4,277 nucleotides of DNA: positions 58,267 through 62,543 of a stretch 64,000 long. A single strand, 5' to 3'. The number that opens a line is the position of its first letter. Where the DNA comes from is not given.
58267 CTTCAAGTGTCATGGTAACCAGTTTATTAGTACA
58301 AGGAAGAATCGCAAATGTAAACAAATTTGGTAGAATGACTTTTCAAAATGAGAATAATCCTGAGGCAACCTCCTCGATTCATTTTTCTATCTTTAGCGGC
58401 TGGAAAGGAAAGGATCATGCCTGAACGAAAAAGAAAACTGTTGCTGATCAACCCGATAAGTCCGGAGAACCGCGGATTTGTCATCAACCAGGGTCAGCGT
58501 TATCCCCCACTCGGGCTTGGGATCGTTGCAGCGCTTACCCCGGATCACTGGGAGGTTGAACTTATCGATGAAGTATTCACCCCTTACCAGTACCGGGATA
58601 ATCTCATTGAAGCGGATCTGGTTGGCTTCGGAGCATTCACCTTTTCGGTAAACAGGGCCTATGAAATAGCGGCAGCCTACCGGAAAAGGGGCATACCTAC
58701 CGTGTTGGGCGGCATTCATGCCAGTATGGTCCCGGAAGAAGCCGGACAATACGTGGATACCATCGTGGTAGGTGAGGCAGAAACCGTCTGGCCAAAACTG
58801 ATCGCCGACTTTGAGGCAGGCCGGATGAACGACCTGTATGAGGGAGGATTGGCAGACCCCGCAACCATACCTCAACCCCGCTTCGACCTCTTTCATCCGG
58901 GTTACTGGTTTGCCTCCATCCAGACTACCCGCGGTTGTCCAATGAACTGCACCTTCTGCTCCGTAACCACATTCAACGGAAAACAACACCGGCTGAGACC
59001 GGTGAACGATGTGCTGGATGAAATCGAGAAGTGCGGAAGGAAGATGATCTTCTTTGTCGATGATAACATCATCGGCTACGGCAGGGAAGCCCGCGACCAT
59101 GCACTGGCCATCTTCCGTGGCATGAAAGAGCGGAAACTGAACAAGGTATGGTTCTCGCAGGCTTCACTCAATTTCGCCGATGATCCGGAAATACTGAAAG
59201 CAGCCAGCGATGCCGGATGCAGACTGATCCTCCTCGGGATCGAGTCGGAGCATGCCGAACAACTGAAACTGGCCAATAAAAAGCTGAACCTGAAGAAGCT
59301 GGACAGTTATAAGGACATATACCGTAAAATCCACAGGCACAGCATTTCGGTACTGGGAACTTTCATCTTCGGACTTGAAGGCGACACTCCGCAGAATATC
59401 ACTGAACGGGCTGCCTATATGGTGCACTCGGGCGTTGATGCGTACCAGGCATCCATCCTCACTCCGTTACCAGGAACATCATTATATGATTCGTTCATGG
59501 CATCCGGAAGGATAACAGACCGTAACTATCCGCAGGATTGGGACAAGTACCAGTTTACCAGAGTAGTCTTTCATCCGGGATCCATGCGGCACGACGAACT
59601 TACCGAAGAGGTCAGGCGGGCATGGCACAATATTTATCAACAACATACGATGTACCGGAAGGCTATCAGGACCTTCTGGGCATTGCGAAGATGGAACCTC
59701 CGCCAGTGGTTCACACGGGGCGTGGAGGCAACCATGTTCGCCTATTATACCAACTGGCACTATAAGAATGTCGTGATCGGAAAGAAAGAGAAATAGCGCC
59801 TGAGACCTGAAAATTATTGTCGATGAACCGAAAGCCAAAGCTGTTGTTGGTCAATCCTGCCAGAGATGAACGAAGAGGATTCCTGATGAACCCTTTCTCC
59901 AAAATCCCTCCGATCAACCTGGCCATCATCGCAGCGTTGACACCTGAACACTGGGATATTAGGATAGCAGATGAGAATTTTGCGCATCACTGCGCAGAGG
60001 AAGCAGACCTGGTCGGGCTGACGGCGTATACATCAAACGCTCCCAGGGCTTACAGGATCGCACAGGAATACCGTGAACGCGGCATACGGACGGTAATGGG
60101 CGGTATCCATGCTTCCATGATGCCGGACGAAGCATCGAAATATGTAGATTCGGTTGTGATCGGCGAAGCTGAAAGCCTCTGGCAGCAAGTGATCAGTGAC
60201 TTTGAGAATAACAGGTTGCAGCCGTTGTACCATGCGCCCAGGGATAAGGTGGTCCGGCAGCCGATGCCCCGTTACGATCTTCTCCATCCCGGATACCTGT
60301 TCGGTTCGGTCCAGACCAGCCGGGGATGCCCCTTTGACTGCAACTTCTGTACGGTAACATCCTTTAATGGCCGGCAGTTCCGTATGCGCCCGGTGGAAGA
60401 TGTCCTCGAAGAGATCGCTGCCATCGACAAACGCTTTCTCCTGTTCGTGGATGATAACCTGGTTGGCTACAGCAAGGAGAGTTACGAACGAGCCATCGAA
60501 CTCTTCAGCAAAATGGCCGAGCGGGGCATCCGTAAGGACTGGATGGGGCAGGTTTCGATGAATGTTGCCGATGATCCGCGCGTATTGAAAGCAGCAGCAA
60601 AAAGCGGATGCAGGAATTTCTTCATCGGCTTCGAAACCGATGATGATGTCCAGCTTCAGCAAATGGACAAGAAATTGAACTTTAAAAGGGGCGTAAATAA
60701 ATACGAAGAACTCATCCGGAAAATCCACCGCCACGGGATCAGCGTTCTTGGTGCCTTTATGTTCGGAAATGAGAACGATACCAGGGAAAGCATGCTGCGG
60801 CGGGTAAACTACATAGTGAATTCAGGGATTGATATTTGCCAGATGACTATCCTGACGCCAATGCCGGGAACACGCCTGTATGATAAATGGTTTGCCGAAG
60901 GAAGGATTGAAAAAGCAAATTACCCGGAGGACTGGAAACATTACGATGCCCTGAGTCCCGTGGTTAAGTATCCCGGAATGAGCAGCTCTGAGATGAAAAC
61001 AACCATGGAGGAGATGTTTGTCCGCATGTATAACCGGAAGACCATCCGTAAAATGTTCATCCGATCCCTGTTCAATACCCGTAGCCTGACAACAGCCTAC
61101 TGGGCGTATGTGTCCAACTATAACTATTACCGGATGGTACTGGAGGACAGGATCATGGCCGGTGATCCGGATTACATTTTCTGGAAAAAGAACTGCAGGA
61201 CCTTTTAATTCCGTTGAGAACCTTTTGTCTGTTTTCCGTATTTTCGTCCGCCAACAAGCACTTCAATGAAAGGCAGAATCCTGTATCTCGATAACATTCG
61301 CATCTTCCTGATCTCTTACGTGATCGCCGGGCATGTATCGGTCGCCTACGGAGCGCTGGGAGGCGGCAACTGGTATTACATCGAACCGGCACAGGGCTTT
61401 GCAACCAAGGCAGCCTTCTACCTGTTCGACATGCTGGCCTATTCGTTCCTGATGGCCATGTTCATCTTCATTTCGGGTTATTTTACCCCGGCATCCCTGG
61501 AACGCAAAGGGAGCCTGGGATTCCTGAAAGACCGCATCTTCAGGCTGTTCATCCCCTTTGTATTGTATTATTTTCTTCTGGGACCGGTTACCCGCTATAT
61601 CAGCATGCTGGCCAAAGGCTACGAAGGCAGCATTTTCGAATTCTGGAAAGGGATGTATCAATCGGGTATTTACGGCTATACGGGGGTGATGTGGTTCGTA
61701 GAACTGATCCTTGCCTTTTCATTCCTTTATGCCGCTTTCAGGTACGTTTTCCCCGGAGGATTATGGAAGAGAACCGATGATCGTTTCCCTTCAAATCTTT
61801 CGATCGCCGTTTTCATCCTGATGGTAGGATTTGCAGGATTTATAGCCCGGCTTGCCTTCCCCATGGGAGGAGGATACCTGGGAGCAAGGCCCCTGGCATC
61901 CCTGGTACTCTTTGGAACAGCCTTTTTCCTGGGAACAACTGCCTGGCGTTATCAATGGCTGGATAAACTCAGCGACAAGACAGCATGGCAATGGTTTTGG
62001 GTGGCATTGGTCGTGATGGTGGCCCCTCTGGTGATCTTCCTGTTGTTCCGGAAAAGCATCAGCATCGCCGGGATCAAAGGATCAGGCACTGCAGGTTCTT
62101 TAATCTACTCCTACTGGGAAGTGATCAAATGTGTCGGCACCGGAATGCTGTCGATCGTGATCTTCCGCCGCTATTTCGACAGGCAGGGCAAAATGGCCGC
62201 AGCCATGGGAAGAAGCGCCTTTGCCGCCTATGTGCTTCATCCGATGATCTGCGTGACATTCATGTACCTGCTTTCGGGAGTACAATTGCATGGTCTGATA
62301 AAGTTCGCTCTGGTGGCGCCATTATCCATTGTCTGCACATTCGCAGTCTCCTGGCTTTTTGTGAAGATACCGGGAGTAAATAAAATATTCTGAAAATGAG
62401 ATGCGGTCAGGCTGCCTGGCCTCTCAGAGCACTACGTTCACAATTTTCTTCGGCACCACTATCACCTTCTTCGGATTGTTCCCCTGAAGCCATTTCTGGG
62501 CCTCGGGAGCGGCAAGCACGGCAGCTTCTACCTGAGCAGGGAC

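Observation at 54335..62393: Divergent KAS III / ACP / ketoreductase / GT2 / GNAT locus facing two tandem cobalamin-type radical SAM paralogs and an AT3 acyltransferase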

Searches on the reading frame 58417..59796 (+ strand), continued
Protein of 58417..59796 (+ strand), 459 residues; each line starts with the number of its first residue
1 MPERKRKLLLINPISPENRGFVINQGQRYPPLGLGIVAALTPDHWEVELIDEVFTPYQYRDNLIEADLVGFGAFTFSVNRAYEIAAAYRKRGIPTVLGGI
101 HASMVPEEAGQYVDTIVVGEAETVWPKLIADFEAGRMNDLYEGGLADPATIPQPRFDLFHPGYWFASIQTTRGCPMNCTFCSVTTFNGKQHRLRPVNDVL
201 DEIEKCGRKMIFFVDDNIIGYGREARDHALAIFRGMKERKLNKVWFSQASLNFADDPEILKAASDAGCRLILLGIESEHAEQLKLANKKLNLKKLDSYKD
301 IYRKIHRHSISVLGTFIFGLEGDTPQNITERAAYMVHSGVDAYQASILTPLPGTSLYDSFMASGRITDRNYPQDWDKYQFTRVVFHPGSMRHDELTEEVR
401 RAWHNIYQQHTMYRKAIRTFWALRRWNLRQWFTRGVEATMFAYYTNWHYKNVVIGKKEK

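Call 80: search_protein_families(library=pfam, proteins=[L044:483-1121:+, L044:172-471:+, L044:1450-1743:+, L044:2037-2600:+, L044:2615-4030:+, L044:4583-5149:+, L044:5156-5953:+, L044:5956-6744:-, L044:7172-7426:-, L044:16036-17679:-], max_evalue=0.001)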
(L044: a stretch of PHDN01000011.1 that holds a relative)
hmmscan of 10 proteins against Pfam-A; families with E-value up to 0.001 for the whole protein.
L044:483-1121:+ (212 aa): 0 families

L044:172-471:+ (99 aa): 1 family
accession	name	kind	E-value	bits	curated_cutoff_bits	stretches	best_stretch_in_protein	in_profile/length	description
PF00936.24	BMC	-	7.7e-32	109.5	24.5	1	8-83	1-75/75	BMC domain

L044:1450-1743:+ (97 aa): 1 family
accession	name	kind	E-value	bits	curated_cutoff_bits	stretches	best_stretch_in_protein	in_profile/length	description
PF03319.19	EutN_CcmL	-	6.2e-25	88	25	1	1-84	1-83/83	Ethanolamine utilisation protein EutN/carboxysome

L044:2037-2600:+ (187 aa): 1 family
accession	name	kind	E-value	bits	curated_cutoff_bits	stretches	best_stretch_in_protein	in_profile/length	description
PF00936.24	BMC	-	2.4e-37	127.2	24.5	2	10-81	2-74/75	BMC domain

L044:2615-4030:+ (471 aa): 1 family
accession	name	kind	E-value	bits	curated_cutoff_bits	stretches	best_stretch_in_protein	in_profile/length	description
PF00171.27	Aldedh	-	4.3e-36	124.9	23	1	37-294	30-291/461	Aldehyde dehydrogenase family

L044:4583-5149:+ (188 aa): 1 family
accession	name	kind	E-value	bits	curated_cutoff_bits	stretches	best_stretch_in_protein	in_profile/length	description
PF02502.23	LacAB_rpiB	-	3.9e-49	166.6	24.7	1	44-182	1-138/138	Ribose/Galactose Isomerase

L044:5156-5953:+ (265 aa): 1 family
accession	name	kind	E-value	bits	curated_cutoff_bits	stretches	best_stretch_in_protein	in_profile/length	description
PF01791.15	DeoC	-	1.7e-22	80.6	23.8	1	51-250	6-219/229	DeoC/LacD family aldolase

L044:5956-6744:- (262 aa): 5 families
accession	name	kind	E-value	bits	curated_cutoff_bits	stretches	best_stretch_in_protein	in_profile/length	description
PF00578.27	AhpC-TSA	-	1.1e-09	38.8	26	1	24-145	4-123/124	AhpC/TSA family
PF18962.6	Por_Secre_tail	-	1.6e-08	35.2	27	1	182-259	1-74/75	Secretion system C-terminal sorting domain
PF00085.26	Thioredoxin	-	1.3e-07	32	23.5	1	45-96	15-63/103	Thioredoxin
PF13905.12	Thioredoxin_8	-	4e-06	27.5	27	1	49-143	2-94/94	Thioredoxin-like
PF08534.16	Redoxin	-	9.9e-05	22.6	26.6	1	48-147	28-132/148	Redoxin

L044:7172-7426:- (84 aa): 0 families

L044:16036-17679:- (547 aa): 4 families
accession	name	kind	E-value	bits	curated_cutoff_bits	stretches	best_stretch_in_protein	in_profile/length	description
PF13360.13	PQQ_2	-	1.2e-29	104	27.6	3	55-225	2-150/233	Outer membrane protein assembly factor BamB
PF13570.13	Beta-prop_ACSF4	-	8.5e-10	39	133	0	385-513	33-167/329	Beta-alanine-activating enzyme, beta-propeller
PF25293.1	Beta-prop_EMC1_N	-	2e-09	37.9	34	0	384-485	88-199/219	EMC1 N-terminal beta-propeller domain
PF01011.28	PQQ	-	1.7e-06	27.5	26.7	0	251-336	499-584/595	Glucose/ethanol/alcohol dehydrogenase, beta-propeller domain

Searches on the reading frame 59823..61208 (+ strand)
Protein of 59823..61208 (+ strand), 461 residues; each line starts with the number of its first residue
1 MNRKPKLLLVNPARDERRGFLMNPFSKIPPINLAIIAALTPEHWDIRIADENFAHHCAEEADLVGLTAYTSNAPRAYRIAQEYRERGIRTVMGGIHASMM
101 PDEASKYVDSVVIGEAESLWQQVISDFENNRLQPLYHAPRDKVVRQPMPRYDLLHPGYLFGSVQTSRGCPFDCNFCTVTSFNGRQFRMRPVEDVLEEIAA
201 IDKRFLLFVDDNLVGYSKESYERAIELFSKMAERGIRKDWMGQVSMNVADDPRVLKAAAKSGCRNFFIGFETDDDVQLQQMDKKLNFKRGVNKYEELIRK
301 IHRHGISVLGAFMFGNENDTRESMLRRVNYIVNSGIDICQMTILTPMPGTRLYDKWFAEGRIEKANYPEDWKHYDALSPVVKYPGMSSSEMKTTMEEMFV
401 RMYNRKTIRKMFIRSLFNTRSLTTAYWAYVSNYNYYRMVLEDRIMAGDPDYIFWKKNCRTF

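Call 3: search_protein_families(library=pfam, proteins=[window:59823-61208:+], max_evalue=0.01)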
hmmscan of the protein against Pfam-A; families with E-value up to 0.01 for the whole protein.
window:59823-61208:+ (461 aa): 4 families
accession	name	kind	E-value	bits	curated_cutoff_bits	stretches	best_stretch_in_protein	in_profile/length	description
PF04055.27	Radical_SAM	-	2e-16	61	29.5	1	164-326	2-164/166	Radical SAM superfamily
PF02310.24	B12-binding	-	4.8e-14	52.7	32.1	1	26-119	10-116/121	B12 binding domain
PF19864.5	Radical_SAM_N2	-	0.00092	19.1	29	1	81-131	79-129/151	Radical SAM proteins, N-terminal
PF01255.24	Prenyltransf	-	0.009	16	27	0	280-323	13-56/219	Putative undecaprenyl diphosphate synthase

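Call 4: search_protein_families(library=ncbifam, proteins=[window:59823-61208:+], max_evalue=0.01)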
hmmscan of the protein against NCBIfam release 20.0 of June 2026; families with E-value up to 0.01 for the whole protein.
window:59823-61208:+ (461 aa): 23 families
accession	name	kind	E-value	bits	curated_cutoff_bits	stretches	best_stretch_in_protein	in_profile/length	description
TIGR03471.1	HpnJ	equivalog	1.4e-31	109.9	577.6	1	160-420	197-451/472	hopanoid biosynthesis associated radical SAM protein HpnJ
TIGR02026.1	BchE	equivalog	1.3e-25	90.3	481.35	2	163-430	197-456/497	magnesium-protoporphyrin IX monomethyl ester anaerobic oxidative cyclase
TIGR04072.2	rSAM_ladder_B12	equivalog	1.9e-24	86.1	360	1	77-403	87-412/443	lipid biosynthesis B12-binding/radical SAM protein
TIGR04013.1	B12_SAM_MJ_1487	hypoth_equivalog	2e-22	79.6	251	1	56-354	38-355/382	TIGR04013 family B12-binding domain/radical SAM domain-containing protein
TIGR04367.1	HpnR_B12_rSAM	equivalog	2.8e-22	78.9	650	1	161-361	187-375/490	hopanoid C-3 methylase HpnR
NF038361.1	rSAM_Sden_1168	equivalog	9.4e-21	74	575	1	162-407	284-519/560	Sden_1168 family B12-binding radical SAM P-methyltransferase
NF050148.1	rSAM_ApyD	equivalog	2e-19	69.4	750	1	162-358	201-395/645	RiPP biosynthesis radical SAM protein ApyD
TIGR04014.1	B12_SAM_MJ_0865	equivalog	1e-18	67.4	360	1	80-377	61-379/434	methyl-coenzyme M reductase glutamine C-methyltransferase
TIGR04479.1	bcpD_PhpK_rSAM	subfamily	4.1e-18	65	600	1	162-341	243-416/504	PhpK family radical SAM P-methyltransferase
NF033070.1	rSAM_AprD4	equivalog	2e-15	56.7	500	1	66-362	95-396/456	AprD4 family radical SAM diol-dehydratase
NF045585.1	rSAM_slr0320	equivalog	2e-14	53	775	1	160-314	235-391/511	photosystem II high light acclimation radical SAM protein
TIGR04295.1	B12_rSAM_oligo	hypoth_equivalog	6.7e-12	44.8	400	1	162-358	202-386/422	TIGR04295 family B12-binding domain-containing radical SAM protein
TIGR03904.1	SAM_YgiQ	equivalog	1.2e-08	33.9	462.35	1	162-203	296-337/558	YgiQ family radical SAM protein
NF033712.0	B12_rSAM_KedN5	subfamily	1.5e-08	33.3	700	1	162-328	197-364/624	KedN5 family methylcobalamin-dependent radical SAM C-methyltransferase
TIGR04385.1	B12_rSAM_cofa1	equivalog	2e-08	33.9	450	1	163-291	198-325/438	B12 lower ligand biosynthesis radical SAM protein BzaD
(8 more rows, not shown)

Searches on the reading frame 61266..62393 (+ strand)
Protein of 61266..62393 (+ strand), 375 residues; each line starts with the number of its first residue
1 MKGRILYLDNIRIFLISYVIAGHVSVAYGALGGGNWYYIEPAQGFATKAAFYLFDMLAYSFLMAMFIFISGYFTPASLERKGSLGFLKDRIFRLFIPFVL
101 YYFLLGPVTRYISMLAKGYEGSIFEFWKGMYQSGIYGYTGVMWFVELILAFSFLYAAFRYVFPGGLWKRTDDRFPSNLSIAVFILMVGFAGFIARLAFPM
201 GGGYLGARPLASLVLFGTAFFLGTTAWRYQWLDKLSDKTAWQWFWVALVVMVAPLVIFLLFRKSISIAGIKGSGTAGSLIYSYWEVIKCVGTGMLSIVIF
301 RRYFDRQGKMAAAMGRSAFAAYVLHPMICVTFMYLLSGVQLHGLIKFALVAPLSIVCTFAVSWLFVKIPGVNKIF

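Call 3: search_protein_families(library=pfam, proteins=[window:61266-62393:+], max_evalue=0.01)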
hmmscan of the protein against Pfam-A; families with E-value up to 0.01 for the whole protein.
window:61266-62393:+ (375 aa): 1 family
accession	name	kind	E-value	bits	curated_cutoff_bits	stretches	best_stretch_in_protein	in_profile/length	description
PF01757.29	Acyl_transf_3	-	1.4e-27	97.1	31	1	6-366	2-325/326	Acyltransferase domain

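Call 4: search_protein_families(library=ncbifam, proteins=[window:61266-62393:+], max_evalue=0.01)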
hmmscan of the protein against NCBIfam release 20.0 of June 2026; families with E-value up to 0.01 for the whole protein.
window:61266-62393:+ (375 aa): 2 families
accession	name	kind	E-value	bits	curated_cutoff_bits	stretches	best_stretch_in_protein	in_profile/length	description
NF003014.0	PRK03854.1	equivalog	5.4e-13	48.9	338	1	4-375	8-370/386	glucans biosynthesis protein MdoC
NF042426.1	fucose_Ac_NolL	equivalog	0.0014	18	425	1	4-132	5-119/347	nodulation factor fucose acetyltransferase NolL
